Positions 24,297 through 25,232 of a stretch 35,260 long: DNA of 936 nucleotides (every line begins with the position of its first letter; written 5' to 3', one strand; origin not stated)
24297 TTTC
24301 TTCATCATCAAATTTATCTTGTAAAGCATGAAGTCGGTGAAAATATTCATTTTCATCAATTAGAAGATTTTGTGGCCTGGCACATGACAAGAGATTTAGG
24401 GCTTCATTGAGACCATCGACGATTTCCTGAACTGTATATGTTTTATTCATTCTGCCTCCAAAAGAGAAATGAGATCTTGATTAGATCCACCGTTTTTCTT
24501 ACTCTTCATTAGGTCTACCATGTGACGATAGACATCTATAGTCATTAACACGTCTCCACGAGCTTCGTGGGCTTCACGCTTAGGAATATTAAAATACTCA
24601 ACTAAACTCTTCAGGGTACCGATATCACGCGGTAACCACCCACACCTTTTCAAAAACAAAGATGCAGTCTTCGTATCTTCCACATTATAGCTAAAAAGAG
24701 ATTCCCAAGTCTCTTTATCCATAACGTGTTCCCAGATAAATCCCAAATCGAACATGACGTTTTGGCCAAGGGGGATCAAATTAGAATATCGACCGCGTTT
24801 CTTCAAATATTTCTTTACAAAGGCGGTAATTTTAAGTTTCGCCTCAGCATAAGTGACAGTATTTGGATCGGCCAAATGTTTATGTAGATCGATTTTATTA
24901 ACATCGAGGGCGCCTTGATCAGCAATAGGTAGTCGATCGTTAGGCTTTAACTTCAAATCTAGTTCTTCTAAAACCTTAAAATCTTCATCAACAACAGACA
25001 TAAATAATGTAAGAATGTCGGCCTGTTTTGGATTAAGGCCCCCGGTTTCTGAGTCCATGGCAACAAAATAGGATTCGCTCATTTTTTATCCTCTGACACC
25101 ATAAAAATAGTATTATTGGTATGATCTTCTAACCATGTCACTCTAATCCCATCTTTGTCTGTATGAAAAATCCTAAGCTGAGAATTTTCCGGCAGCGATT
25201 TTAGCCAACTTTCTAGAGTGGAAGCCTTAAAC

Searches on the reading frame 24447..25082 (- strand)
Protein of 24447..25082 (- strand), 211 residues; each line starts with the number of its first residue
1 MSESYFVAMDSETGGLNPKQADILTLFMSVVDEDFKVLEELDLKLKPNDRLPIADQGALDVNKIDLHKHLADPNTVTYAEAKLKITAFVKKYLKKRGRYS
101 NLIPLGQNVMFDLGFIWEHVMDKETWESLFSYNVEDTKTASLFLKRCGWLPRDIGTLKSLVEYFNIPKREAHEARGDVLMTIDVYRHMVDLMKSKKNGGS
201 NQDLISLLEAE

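Call 69: search_protein_families(library=pfam, proteins=[window:24447-25082:-], max_evalue=0.01)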
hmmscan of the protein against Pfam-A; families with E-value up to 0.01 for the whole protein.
window:24447-25082:- (211 aa): 1 family
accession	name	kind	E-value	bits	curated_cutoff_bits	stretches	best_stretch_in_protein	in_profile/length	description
PF00929.31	RNase_T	-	0.00049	21.1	24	1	7-185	1-164/164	Exonuclease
